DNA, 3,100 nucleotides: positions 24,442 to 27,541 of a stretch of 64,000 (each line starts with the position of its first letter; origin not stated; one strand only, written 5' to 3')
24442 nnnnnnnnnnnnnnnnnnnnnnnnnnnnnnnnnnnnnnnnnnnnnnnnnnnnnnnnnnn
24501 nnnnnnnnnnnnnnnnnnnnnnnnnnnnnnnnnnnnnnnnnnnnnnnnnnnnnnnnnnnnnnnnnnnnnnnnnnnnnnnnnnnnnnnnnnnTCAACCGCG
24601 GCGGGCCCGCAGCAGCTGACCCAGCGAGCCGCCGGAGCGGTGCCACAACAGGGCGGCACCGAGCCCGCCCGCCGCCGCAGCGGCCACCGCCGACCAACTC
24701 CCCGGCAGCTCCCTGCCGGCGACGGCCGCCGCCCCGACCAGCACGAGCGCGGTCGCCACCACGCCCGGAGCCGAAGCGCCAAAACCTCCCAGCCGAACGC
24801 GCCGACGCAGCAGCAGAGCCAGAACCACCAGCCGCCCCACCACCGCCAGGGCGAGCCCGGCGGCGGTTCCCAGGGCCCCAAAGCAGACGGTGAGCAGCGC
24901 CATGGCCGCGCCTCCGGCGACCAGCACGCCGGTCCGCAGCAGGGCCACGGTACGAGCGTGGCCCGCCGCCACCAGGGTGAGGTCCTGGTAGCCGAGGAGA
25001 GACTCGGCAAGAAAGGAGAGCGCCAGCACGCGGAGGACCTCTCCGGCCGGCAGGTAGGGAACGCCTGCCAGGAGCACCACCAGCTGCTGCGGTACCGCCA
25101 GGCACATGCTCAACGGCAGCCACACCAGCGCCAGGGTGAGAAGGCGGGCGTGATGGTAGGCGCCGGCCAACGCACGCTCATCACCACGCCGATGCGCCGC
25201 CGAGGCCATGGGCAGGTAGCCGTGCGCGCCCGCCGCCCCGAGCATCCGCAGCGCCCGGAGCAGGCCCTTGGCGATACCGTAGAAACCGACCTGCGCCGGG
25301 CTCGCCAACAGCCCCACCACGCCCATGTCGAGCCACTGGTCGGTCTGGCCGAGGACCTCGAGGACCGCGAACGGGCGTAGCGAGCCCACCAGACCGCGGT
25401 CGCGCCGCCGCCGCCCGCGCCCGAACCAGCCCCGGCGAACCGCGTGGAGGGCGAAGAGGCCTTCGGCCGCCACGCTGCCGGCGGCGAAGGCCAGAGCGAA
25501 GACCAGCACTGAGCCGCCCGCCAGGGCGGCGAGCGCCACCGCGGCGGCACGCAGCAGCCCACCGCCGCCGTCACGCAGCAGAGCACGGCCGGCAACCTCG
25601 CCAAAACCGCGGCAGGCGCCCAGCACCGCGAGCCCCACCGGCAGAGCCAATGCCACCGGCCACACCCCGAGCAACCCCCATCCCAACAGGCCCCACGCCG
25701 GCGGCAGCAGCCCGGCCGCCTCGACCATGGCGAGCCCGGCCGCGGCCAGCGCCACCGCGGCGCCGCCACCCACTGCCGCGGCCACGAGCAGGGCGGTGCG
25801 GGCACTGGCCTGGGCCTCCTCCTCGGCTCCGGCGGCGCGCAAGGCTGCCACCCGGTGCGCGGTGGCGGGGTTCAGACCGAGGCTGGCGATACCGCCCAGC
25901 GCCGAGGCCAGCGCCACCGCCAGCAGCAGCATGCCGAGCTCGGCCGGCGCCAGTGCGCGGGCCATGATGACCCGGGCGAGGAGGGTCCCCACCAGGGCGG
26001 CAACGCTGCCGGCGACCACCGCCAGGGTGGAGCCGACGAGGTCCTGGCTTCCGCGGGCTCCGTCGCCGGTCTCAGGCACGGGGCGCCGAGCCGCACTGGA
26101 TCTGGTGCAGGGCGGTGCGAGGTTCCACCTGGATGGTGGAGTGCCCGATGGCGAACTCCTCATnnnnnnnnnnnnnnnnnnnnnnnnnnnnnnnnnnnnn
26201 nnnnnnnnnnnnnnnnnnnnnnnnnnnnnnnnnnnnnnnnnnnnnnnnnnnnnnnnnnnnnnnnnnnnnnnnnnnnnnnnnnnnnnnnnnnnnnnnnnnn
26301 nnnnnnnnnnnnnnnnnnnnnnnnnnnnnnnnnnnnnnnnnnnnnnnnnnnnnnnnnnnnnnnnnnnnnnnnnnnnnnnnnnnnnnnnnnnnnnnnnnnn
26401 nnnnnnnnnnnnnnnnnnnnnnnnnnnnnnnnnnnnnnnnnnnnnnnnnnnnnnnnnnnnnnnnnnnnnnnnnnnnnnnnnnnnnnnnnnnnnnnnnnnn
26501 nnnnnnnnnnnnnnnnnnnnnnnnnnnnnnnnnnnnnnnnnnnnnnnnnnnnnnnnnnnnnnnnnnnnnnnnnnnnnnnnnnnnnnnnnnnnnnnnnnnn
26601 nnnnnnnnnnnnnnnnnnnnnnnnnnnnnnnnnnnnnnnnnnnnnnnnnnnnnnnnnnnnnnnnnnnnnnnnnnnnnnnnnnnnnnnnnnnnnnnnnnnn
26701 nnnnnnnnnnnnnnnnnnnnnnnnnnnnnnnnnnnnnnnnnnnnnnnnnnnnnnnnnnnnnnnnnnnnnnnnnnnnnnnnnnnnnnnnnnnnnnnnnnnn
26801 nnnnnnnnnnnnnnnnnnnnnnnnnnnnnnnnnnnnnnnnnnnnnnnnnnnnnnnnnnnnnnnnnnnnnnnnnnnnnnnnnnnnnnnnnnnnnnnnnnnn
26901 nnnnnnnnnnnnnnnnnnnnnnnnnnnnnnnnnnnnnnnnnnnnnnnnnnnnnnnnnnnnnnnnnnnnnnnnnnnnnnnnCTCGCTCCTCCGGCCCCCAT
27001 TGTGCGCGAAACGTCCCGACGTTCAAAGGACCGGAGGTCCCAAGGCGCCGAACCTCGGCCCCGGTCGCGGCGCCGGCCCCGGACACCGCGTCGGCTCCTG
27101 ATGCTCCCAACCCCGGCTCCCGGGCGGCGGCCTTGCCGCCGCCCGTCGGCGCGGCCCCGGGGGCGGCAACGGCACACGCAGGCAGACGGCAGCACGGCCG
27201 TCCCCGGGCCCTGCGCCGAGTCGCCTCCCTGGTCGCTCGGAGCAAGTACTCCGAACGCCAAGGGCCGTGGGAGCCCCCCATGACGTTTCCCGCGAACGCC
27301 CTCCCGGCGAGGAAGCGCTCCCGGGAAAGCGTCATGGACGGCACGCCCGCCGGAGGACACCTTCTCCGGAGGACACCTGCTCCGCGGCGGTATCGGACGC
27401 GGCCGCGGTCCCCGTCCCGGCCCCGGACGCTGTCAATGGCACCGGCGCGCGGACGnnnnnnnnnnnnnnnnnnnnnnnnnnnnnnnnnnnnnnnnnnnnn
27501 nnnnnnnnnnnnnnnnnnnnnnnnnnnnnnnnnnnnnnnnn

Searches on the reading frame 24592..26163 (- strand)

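Call 14: search_protein_families(library=pfam, proteins=[window:24592-26163:-])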
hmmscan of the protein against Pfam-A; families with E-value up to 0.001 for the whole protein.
window:24592-26163:- (523 aa): 1 family
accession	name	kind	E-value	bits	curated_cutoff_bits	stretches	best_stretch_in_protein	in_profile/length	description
PF13440.11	Polysacc_synt_3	-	0.00091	19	23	0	278-365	197-282/293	Polysaccharide biosynthesis protein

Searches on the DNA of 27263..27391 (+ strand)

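Call 45: build_rna_model(alignment_id=A5)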
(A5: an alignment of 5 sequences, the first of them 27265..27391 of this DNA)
Model R1 built from alignment A5 (5 sequences, 130 columns); structure: RNAalifold consensus.
model positions 117; base pairs 36; branch points 1; effective number of sequences 2.07; information 0.59 bits per position. Calibrated on 0.2 Mb of random sequence (short: E-values are rough).
structure used (alignment columns):
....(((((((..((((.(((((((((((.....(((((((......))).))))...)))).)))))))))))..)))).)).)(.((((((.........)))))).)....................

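Call 46: search_with_rna_model(model_id=R1, sources=[window, L001, L002, L003, L004, L005, L006, L007, L008, L009, L010, L011, L012, L013, L014, L015, L016, L017, L018, L019, L020, L021, L022, L023, L024, L025, L026, L027, L028, L029, L030, L031, L032, L033, L034, L035, L036, L037, L038, L039, L040, L041, L042, L043, L044, L045, L046, L047, L048, L049, L050, L051, L052, L053, L054, L055, L056, L057, L058, L059, L060, L061], max_evalue=10, show_alignments=6)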
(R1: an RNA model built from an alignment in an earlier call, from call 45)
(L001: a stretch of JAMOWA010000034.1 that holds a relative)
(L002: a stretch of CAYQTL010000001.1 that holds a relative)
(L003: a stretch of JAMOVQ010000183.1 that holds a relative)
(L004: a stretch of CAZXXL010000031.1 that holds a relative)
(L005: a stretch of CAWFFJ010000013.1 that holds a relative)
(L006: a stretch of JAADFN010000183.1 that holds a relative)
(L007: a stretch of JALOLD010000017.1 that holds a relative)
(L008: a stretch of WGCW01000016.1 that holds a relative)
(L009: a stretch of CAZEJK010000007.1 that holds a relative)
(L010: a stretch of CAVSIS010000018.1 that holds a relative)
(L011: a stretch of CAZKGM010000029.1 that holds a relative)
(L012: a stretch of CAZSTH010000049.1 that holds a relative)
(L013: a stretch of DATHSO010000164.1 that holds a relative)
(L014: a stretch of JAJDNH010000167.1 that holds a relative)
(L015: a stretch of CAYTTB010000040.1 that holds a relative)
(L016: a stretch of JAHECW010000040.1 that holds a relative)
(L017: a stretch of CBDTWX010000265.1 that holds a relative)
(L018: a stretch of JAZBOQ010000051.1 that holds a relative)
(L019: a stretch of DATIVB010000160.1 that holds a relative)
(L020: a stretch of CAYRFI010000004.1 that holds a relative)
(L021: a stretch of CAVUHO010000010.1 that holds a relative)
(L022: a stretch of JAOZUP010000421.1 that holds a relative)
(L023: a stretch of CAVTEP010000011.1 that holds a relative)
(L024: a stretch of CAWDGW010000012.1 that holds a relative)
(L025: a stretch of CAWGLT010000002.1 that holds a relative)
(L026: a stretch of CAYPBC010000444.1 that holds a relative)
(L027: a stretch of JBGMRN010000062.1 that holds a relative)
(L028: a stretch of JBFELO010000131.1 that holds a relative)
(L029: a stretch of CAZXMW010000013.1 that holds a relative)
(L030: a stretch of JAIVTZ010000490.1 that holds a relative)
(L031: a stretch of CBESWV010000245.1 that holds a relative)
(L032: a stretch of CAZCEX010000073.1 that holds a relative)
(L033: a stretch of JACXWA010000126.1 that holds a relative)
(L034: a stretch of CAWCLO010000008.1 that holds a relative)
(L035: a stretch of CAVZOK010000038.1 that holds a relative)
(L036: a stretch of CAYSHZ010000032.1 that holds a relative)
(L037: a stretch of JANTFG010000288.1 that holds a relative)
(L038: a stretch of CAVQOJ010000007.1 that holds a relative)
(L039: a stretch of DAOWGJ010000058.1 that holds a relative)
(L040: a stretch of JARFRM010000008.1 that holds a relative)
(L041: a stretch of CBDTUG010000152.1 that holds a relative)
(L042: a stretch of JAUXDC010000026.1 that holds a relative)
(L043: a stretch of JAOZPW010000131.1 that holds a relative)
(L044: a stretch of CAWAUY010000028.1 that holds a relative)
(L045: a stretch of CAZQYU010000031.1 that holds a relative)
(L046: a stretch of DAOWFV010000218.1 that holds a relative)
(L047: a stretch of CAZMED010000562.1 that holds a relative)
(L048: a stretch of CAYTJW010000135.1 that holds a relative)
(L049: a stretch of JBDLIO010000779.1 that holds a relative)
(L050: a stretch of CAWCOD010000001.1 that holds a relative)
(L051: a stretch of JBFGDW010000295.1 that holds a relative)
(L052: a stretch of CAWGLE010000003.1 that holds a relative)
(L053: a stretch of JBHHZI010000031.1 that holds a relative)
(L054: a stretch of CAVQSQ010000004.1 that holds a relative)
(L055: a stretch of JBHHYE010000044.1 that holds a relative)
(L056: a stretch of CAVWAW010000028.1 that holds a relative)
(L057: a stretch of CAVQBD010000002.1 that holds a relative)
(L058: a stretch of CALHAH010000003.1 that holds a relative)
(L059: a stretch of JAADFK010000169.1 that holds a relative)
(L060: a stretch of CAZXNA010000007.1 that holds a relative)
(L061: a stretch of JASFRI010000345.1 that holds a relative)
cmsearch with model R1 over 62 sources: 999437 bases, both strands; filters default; matches with E-value up to 10: 37.
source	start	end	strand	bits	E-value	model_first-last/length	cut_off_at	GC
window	33079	33195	-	121.4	3.3e-20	1-117/117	no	0.72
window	63459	63576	+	108.2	1.1e-17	1-117/117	no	0.69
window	27265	27381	+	106.5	2.3e-17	1-117/117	no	0.71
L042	12078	12203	-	80.5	2.1e-12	1-117/117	no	0.6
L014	2810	2930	+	77.4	8.1e-12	1-117/117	no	0.74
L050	6108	6233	+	38.6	0.0002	1-117/117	no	0.64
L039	16010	16119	-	35.3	0.00088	1-117/117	no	0.64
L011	2679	2768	+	32.2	0.0035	1-117/117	no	0.72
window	27226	27349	-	31.9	0.0039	1-117/117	no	0.7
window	63430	63544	-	31.9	0.0041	1-117/117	no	0.63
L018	8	124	+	31.3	0.0053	1-117/117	no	0.69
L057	6151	6276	+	30.6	0.007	1-117/117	no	0.63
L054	2756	2880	-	28.8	0.015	1-117/117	no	0.6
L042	12118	12245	+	28.2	0.02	1-117/117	no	0.62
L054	3021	3122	-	27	0.034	1-117/117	no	0.61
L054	2890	3000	-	25.9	0.055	1-117/117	no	0.57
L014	2217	2339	+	23.3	0.17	1-117/117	no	0.63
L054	2790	2895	+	21.3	0.42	1-117/117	no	0.57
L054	2910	3015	+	21.3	0.42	1-117/117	no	0.57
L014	2775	2896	-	21.2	0.44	1-117/117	no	0.68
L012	8455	8534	-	20.5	0.6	6-82/117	no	0.62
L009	5990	6046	+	20.1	0.72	1-117/117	no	0.77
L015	10460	10512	-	17.9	1.9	1-117/117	no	0.79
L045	2284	2383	+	16.3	3.7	1-117/117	no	0.72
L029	10460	10545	-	15.6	5.1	1-117/117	no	0.72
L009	1746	1829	+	15.3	5.8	1-117/117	no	0.67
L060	17316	17395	-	15.2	6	1-117/117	no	0.73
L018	9997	10049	-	15.2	6.1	1-117/117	no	0.75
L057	8007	8069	+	14.8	7.3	1-117/117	no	0.73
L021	21885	21942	-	14.7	7.6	1-117/117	no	0.64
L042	12289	12344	-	14.5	8.2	1-117/117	no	0.71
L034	7144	7230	+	14.5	8.4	1-117/117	no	0.71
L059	7003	7076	+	14.4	8.5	1-117/117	no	0.77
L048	3003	3064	+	14.4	8.8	1-117/117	no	0.76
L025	17595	17708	+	14.3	9.2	1-117/117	no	0.69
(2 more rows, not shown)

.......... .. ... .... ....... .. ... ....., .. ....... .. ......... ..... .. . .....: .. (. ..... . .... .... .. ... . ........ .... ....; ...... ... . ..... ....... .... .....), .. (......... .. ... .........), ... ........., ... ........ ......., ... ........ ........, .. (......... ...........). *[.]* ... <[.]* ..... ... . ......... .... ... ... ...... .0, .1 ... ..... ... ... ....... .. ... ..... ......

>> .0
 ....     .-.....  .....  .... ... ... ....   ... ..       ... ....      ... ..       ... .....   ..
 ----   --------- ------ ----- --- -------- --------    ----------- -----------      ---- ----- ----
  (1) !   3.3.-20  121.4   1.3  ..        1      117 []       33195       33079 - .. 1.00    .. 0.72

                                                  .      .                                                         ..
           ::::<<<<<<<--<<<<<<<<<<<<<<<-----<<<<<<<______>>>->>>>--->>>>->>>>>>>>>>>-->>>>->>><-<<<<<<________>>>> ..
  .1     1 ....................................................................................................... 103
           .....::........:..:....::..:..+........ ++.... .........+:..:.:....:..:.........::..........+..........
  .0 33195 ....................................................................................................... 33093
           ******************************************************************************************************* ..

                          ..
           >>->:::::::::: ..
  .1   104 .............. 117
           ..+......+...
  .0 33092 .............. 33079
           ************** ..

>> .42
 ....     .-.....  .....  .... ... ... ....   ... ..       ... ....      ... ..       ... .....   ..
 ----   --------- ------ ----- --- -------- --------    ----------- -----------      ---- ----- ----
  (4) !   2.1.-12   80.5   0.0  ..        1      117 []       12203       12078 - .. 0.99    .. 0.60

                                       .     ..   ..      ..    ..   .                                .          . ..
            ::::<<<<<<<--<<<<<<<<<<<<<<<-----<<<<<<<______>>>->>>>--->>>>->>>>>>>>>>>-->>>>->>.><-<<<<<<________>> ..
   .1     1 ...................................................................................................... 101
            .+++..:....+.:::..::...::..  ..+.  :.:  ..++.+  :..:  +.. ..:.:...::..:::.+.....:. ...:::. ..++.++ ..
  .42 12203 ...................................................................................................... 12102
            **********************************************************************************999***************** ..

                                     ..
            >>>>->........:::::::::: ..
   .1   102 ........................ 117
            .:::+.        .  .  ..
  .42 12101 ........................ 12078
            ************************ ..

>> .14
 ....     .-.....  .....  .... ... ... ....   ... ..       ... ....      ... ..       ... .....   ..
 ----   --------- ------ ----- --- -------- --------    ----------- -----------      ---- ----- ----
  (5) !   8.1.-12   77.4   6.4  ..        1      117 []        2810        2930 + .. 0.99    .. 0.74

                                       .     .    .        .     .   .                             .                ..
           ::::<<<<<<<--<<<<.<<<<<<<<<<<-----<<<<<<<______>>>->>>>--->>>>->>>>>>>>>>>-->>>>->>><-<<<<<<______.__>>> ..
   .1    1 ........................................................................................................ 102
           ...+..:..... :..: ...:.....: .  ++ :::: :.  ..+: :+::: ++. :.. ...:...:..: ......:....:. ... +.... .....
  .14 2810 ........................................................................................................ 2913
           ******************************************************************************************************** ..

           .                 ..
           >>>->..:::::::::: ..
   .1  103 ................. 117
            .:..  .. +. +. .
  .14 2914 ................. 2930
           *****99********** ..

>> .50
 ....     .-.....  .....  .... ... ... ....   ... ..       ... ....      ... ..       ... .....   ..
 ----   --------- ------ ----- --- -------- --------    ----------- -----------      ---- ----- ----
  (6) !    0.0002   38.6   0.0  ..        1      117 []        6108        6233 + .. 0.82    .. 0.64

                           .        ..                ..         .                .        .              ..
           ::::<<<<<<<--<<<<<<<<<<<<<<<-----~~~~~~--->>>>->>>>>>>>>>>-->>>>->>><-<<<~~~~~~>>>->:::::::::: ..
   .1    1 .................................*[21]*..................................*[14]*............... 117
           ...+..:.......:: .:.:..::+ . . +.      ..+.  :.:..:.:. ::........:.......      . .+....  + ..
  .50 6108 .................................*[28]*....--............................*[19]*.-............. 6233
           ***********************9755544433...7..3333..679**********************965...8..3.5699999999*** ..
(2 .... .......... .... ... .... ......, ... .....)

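Call 66: build_rna_model(alignment_id=A6)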
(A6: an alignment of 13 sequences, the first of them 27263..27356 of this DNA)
Model R2 built from alignment A6 (13 sequences, 100 columns); structure: RNAalifold consensus.
model positions 95; base pairs 22; branch points 0; effective number of sequences 6.62; information 0.602 bits per position. Calibrated on 0.2 Mb of random sequence (short: E-values are rough).
structure used (alignment columns):
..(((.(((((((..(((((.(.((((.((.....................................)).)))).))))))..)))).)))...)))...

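Call 67: search_with_rna_model(model_id=R2, sources=[window, L001, L002, L003, L004, L005, L006, L007, L008, L009, L010, L011, L012, L013, L014, L015, L016, L017, L018, L019, L020, L021, L022, L023, L024, L025, L026, L027, L028, L029, L030, L031, L032, L033, L034, L035, L036, L037, L038, L039, L040, L041, L042, L043, L044, L045, L046, L047, L048, L049, L050, L051, L052, L053, L054, L055, L056, L057, L058, L059, L060, L061, L062, L063, L064, L065, L066, L067, L068, L069, L070, L071, L072, L073, L074, L075, L076, L077, L078, L079, L080], max_evalue=1)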
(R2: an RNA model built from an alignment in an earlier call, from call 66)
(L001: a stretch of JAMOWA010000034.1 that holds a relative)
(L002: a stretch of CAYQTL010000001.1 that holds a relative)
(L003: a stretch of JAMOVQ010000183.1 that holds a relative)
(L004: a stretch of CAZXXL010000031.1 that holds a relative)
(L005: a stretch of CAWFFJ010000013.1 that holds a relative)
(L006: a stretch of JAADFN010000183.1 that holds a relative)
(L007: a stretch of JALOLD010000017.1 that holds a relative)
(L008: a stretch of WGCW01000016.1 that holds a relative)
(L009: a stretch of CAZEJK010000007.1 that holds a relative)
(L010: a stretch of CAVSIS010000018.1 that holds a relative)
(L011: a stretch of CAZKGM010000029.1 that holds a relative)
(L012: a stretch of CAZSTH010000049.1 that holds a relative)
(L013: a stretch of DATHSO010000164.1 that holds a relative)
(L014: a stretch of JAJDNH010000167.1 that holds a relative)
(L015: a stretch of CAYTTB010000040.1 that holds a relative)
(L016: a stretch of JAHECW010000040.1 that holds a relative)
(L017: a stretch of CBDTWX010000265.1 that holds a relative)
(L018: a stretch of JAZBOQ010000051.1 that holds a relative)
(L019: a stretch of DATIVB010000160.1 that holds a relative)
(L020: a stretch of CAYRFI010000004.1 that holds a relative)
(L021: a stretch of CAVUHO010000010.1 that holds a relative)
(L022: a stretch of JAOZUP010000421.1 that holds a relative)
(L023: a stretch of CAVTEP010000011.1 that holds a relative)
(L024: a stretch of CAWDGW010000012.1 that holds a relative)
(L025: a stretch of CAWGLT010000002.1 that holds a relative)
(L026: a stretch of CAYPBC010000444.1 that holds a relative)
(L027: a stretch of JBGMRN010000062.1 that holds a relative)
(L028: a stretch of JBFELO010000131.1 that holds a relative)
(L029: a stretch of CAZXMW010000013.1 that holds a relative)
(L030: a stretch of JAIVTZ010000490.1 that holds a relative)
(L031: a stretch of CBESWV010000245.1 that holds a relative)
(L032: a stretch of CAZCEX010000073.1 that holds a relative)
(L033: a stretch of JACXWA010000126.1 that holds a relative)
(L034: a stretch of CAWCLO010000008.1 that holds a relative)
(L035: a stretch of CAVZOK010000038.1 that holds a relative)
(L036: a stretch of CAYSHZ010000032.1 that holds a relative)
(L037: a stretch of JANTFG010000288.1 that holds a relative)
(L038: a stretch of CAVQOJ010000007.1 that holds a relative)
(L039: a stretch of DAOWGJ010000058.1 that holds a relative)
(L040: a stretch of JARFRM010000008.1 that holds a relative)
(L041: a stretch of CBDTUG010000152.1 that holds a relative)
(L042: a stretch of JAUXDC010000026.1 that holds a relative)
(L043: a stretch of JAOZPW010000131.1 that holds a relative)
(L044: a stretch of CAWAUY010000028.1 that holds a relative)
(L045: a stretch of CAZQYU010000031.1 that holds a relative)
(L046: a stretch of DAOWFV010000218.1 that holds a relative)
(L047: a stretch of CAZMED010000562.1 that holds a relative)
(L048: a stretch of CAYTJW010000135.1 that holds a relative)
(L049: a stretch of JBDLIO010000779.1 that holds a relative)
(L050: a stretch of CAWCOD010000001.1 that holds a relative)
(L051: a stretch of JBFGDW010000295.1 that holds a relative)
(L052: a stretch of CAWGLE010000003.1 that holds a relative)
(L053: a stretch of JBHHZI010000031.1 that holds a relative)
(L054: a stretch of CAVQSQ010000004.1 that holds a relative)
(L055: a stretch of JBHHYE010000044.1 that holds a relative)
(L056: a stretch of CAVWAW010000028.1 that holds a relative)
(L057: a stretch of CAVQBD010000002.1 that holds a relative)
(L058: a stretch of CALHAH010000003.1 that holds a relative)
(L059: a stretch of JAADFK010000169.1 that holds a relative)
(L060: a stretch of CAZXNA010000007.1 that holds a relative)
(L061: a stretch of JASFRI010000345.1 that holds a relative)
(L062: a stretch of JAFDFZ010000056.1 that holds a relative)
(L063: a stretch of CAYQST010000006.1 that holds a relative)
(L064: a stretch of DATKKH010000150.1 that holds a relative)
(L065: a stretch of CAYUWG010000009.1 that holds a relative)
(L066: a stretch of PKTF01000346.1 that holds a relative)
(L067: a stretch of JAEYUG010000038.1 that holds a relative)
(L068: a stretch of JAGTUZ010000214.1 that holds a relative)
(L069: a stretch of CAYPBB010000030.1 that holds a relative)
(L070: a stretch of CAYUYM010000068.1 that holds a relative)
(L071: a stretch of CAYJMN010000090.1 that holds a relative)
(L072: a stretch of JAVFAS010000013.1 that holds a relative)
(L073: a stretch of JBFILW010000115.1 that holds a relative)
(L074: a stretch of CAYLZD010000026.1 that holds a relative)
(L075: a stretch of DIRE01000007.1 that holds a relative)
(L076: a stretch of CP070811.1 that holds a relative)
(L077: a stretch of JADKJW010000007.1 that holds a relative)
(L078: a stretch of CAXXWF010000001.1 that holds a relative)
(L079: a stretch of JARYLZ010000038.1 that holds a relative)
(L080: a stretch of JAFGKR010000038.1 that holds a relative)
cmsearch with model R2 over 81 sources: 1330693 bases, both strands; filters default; matches with E-value up to 1: 27.
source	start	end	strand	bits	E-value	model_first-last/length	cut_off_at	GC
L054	2784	2882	-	85.4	4.3e-14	1-95/95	no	0.59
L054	2904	3002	-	85.4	4.3e-14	1-95/95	no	0.59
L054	3026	3124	-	82.4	1.8e-13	1-95/95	no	0.61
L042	12112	12205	-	81.1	3.3e-13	1-95/95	no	0.61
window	63457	63550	+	80.9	3.6e-13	1-95/95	no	0.67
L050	6106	6204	+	80.1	5.2e-13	1-95/95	no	0.63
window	33104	33197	-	77.8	1.6e-12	1-95/95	no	0.68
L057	6149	6247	+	76.7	2.6e-12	1-95/95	no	0.62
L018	6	101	+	75.8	4e-12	1-95/95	no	0.68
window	27263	27356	+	72.8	1.7e-11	1-95/95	no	0.74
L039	16026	16121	-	71.7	2.8e-11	1-95/95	no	0.62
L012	8445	8541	-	59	1.1e-08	1-95/95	no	0.6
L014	2808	2902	+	54.5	9.5e-08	1-95/95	no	0.75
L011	2677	2741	+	44.2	1.2e-05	1-95/95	no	0.72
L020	8526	8613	-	36.7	0.00042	1-95/95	no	0.55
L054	2788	2883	+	33.2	0.0022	1-95/95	no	0.57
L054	2908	3003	+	33.2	0.0022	1-95/95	no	0.57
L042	12116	12209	+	31.3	0.0054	1-95/95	no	0.61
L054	3030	3125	+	30.9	0.0066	1-95/95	no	0.59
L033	3413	3496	-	30.2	0.0091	1-95/95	no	0.46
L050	6108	6198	-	29.7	0.011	1-95/95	no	0.6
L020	8527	8614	+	29.7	0.012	1-95/95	no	0.53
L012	8451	8539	+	26.9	0.043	1-95/95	no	0.62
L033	3412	3502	+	26.3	0.056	1-95/95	no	0.47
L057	6151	6241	-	21.8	0.47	1-95/95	no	0.59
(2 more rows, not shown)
